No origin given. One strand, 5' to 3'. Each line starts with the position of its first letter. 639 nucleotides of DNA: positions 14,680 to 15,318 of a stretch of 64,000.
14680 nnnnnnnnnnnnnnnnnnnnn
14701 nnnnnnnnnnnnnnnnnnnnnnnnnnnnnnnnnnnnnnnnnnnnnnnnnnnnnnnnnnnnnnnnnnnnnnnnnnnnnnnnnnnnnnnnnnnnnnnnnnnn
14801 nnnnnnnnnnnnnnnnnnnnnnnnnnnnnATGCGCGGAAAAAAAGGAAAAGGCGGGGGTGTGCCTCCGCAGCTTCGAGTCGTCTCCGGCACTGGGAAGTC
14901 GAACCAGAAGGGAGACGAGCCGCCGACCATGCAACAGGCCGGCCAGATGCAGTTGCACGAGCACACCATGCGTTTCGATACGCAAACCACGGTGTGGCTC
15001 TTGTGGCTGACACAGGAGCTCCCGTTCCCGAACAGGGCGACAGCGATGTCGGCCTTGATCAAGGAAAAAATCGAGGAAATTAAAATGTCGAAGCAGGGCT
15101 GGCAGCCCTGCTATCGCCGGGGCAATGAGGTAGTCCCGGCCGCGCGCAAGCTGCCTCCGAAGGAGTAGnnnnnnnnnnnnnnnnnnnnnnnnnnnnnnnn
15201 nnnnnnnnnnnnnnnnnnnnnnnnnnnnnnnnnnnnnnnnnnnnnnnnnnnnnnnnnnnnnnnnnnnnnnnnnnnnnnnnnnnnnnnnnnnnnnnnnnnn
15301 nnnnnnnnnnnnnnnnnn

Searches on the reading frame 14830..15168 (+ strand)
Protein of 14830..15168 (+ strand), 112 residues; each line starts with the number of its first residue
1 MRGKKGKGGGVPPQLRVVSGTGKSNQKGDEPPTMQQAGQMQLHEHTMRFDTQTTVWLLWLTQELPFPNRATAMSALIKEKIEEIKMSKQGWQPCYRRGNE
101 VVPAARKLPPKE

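Call 9: search_protein_families(library=pfam, proteins=[window:14830-15168:+], max_evalue=1)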
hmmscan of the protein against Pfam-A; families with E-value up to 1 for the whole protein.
window:14830-15168:+ (112 aa): 1 family
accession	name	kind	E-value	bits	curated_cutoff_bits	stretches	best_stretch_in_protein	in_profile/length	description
PF15590.11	Imm27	-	0.012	15.9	27.3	1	73-99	15-41/67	Immunity protein 27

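Call 10: find_homologous_proteins(query=window:14830-15165:+, max_evalue=0.01)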
Query window:14830-15165:+ (112 aa): 1 proteins with E <= 0.01 among 7 candidates.
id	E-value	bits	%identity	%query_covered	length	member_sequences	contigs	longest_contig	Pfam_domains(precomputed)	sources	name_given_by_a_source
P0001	4.7e-70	251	100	100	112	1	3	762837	-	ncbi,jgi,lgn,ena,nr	ncbi:MAG TPA: hypothetical protein VMX18_04155 [Candidatus Bipolaricaulota bacterium]|nr:hypothetica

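Call 12: find_encoding_contigs(protein=P0001, flank=3000, max_places=6)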
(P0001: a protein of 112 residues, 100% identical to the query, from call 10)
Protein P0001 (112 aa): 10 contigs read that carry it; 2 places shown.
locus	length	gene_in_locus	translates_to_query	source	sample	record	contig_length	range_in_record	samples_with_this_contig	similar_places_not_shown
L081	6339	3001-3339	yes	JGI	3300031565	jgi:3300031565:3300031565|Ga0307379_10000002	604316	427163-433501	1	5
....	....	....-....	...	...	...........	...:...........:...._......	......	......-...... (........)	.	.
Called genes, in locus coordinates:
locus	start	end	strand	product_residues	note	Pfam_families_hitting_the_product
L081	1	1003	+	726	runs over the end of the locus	PF13491:FtsK_4TM, PF17854:FtsK_alpha, PF01580:FtsK_SpoIIIE, PF09397:FtsK_gamma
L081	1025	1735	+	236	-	PF12844:HTH_19 (weak), PF13413:HTH_25, PF09136:Glucodextran_B (weak)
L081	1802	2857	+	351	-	PF00154:RecA_N, PF08423:Rad51, PF21096:RecA_C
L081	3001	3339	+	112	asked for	-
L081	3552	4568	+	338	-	PF00814:TsaD, PF02543:Carbam_trans_N (weak), PF22521:HypF_C_2 (weak)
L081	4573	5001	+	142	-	PF02367:TsaE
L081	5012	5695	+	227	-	PF11554:DUF3232 (weak)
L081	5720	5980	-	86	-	-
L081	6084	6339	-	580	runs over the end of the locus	PF05157:MshEN (weak), PF00437:T2SSE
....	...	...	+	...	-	-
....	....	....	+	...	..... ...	-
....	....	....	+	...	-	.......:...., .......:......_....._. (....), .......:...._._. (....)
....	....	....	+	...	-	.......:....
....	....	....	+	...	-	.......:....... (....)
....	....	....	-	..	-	-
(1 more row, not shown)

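Call 16: find_related_loci(query=window:14830-15165:+, collection=viral_contigs, flank=4000)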
Query window:14830-15165:+ (112 aa) in viral_contigs; peptide patterns used: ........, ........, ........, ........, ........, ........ (x = any residue, [..] = any of these).
1 stretches matched a pattern, but none encodes a relative of the query by tblastn (E <= 1e-3).

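Call 24: predict_structure(protein=window:14830-15165:+)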
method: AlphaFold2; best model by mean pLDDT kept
length: 112 residues; sequences in the alignment: 1
mean_pLDDT: 57.8   pTM: 0.25
mean pLDDT of the five models: 57.8, 48.5, 44.2, 41.2, 40.4
residues with pLDDT >= 90: 0; 70-90: 12; 50-70: 68; < 50: 32
segments of 3 or more residues with pLDDT < 50: 8-10, 18-20, 22-28, 35-48
pLDDT, mean of each block of 10 residues (from residue 1): 54 54 48 48 47 64 61 69 60 70 62 52
secondary structure, 60 per line:
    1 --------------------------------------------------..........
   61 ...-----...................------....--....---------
elements in order: H51-63 H69-87 E94-97 E100-103

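Call 25: search_protein_representatives(protein=window:14830-15165:+)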
Query: 112 residues. Proteins with E-value up to 0.001 (for the whole library): 2; up to 1e-10: 1; up to 1e-30: 1. The best 2 are listed.
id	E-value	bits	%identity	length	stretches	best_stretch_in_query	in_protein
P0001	1.5e-70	250.7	100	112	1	1-112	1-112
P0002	7.6e-06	42.3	38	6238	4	33-66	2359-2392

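Call 29: search_protein_families(library=ncbifam, proteins=[window:14830-15165:+], max_evalue=10)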
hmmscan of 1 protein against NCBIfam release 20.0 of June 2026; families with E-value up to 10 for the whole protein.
window:14830-15165:+ (112 aa): 0 families

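Call 30: search_protein_families(library=phrogs, proteins=[window:14830-15165:+], max_evalue=10)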
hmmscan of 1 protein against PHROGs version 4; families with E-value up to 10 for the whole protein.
window:14830-15165:+ (112 aa): 0 families

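Call 31: search_solved_structures(query=window:14830-15165:+, max_evalue=10)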
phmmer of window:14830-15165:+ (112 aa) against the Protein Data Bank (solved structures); distinct sequences matched with E-value up to 10: 0.

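Call 40: find_related_loci(query=window:14830-15165:+, collection=metagenome_contigs, flank=3000)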
Query window:14830-15165:+ (112 aa) in metagenome_contigs; peptide patterns used: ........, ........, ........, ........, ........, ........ (x = any residue, [..] = any of these).
203 stretches matched a pattern, but none encodes a relative of the query by tblastn (E <= 1e-3).

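Call 52: fold_search(model_id=the predicted structure, library=pdb)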
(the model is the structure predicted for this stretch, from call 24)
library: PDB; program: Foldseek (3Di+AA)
matches with E <= 10: 16; with E <= 0.001: 0
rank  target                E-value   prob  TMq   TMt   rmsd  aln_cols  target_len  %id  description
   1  7lvw_B                2.7e+00  0.10  0.17  0.05   9.8        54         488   20  Structure of RSV F in Complex with VHH Cl184 (released 2021-03-24)
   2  5toj_C                4.1e+00  0.08  0.17  0.05   9.2        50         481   20  Crystal structure of the RSV F glycoprotein in complex with the neutralizing single-domain antibody F-VHH-4 (released 2017-02-22)
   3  1avy_A                4.4e+00  0.08  0.19  0.31  12.2        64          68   16  FIBRITIN DELETION MUTANT M (BACTERIOPHAGE T4) (released 1997-12-03)
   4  7lvw_F                4.4e+00  0.08  0.17  0.05  10.0        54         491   20  Structure of RSV F in Complex with VHH Cl184 (released 2021-03-24)
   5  1ox3                  4.8e+00  0.11  0.23  0.24  13.1        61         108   18  crystal structure of mini-fibritin (released 2004-04-13)
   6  7lvw_A                5.9e+00  0.09  0.18  0.05   9.1        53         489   17  Structure of RSV F in Complex with VHH Cl184 (released 2021-03-24)
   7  5toj_B                6.3e+00  0.09  0.18  0.05   9.0        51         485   16  Crystal structure of the RSV F glycoprotein in complex with the neutralizing single-domain antibody F-VHH-4 (released 2017-02-22)
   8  3bjo                  6.8e+00  0.08  0.20  0.22   3.4        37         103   14  Crystal structure of the C-terminal domain of a possible ATP-binding protein from Methanocaldococcus jannaschii DSM 2661 (released 2007-12-18)
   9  8opf_Aa               6.8e+00  0.03  0.24  0.19  17.8       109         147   16  Virus-like Particle based on PVY coat protein with dC60 deletion with RNA-free helical architecture (released 2024-01-24)
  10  1avy_C                7.8e+00  0.06  0.19  0.31  12.4        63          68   16  FIBRITIN DELETION MUTANT M (BACTERIOPHAGE T4) (released 1997-12-03)
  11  9m6x_A                8.3e+00  0.03  0.19  0.19   8.2        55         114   13  Cryo-EM structure of bacteriophage NF5 neck (released 2025-12-17)
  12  5tpn_A                8.9e+00  0.08  0.18  0.04   8.9        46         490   15  Crystal structure of RSV F in complex with human antibody hRSV90 (released 2017-02-01)
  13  9e5c_6h               8.9e+00  0.02  0.15  0.05  14.3        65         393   18  Cryo-EM structure of 96 nm repeat of microtubule doublet from T. brucei flagellum (released 2025-03-12)
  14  5tdg_A                9.6e+00  0.05  0.17  0.05   8.0        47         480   17  Crystal structure of prefusion-stabilized bovine RSV F (DS-Cav1 variant: strain ATue51908) (released 2017-08-16)
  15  7tgh_S5               9.6e+00  0.02  0.22  0.20   8.5        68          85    6  Cryo-EM structure of respiratory super-complex CI+III2 from Tetrahymena thermophila (released 2022-04-06)
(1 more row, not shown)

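Call 75: find_homologous_proteins(query=A2, max_evalue=0.01)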
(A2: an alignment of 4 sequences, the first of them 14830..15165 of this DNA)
Query A2 (4 sequences) (112 aa, profile of the alignment): 3 proteins with E <= 0.01 among 257 candidates.
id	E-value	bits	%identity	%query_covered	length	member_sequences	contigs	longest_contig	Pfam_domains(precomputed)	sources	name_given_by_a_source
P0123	4.0e-40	153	25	54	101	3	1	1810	-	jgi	jgi:hypothetical protein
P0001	2.0e-39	151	100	100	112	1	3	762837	-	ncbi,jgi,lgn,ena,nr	ncbi:MAG TPA: hypothetical protein VMX18_04155 [Candidatus Bipolaricaulota bacterium]|nr:hypothetica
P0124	1.2e-19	88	-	-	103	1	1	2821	-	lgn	-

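Call 77: find_encoding_contigs(protein=P0124, flank=5000, max_places=3)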
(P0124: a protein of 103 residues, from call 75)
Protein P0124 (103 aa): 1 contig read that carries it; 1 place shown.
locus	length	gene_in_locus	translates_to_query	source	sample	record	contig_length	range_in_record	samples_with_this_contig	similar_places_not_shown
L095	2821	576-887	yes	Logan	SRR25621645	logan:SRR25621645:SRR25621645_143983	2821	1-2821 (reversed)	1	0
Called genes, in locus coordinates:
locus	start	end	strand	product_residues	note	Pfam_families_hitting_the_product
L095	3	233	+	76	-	?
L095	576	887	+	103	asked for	-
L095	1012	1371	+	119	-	-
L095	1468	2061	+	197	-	-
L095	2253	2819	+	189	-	?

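Call 87: predict_structure(alignment_id=A4)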
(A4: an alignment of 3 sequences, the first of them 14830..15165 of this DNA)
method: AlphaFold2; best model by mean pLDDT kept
length: 112 residues; sequences in the alignment: 3
mean_pLDDT: 54.1   pTM: 0.34
mean pLDDT of the five models: 54.1, 52.0, 50.2, 49.9, 49.4
residues with pLDDT >= 90: 0; 70-90: 15; 50-70: 42; < 50: 55
segments of 3 or more residues with pLDDT < 50: 1-48, 106-112
pLDDT, mean of each block of 10 residues (from residue 1): 43 38 40 45 45 61 67 70 69 66 52 41
secondary structure, 60 per line:
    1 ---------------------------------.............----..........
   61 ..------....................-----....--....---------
elements in order: H34-46 H51-62 H69-88 E94-97 E100-103

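Call 92: search_solved_structures(query=A2, max_evalue=10)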
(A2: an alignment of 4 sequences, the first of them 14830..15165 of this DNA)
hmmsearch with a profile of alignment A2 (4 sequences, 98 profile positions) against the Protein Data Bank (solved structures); distinct sequences matched with E-value up to 10: 5.
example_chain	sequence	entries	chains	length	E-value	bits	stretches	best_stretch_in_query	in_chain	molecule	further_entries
5fzr_A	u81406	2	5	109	0.19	14.9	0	23-63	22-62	DESIGNED TPR PROTEIN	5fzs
5fzq_A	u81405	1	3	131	0.26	14.5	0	23-63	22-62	DESIGNED TPR PROTEIN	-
7vp6_D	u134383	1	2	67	0.98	12.6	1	26-63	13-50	Transcription factor TCP15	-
7vp3_D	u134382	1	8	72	1.2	12.3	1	27-63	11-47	Transcription factor TCP15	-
4yit_A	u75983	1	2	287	1.4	12.1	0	38-81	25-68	Meganuclease I-AabMI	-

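Call 98: search_protein_families(library=padloc, proteins=[window:14830-15165:+], max_evalue=0.1)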
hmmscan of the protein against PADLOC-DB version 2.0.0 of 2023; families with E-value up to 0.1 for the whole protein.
window:14830-15165:+ (112 aa): 0 families

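Call 103: fold_search(model_id=the predicted structure, library=viral)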
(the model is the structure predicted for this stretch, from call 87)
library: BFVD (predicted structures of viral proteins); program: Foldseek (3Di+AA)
matches with E <= 10: 133; with E <= 0.001: 0
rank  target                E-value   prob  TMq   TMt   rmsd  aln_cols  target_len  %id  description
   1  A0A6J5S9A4            3.8e-01  0.18  0.24  0.24  16.9       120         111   18  Uncharacterized protein [uncultured Caudovirales phage]
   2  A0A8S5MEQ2            8.1e-01  0.18  0.22  0.25  13.0        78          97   13  Nucelotide kinase [Siphoviridae sp. ctWuM9]
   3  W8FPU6                1.0e+00  0.13  0.19  0.26  17.8       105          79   12  (no name in the UniProt tables at hand)
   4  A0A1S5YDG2            1.1e+00  0.11  0.22  0.13  19.8       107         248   14  RING-type domain-containing protein [Leptopilina boulardi filamentous virus]
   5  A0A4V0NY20            1.1e+00  0.06  0.18  0.09  17.7       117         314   11  (no name in the UniProt tables at hand)
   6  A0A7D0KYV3            1.2e+00  0.57  0.39  0.61   3.0        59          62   15  (no name in the UniProt tables at hand)
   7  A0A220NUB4            1.2e+00  0.08  0.17  0.18  13.5        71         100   15  Uncharacterized protein [Escherichia phage V18]
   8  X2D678                1.2e+00  0.05  0.17  0.17  22.6       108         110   18  Capsid protein [Kibale red colobus virus 2]
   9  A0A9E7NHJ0            1.3e+00  0.47  0.34  0.54  13.1        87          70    7  (no name in the UniProt tables at hand)
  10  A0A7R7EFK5            1.3e+00  0.28  0.33  0.45  14.8        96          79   10  (no name in the UniProt tables at hand)
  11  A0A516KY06            1.3e+00  0.06  0.21  0.12  19.1       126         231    7  (no name in the UniProt tables at hand)
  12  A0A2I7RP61            1.5e+00  0.10  0.20  0.13  12.6        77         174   13  (no name in the UniProt tables at hand)
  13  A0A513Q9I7            1.6e+00  0.08  0.22  0.11  19.7       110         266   10  Polyprotein (Fragment) [Porcine sapovirus]
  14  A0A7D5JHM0            1.7e+00  0.20  0.22  0.40  11.3        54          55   15  Uncharacterized protein [Streptomyces phage Eklok]
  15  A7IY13                2.3e+00  0.09  0.25  0.21  20.0       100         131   10  Uncharacterized protein b838R [Paramecium bursaria Chlorella virus NY2A]
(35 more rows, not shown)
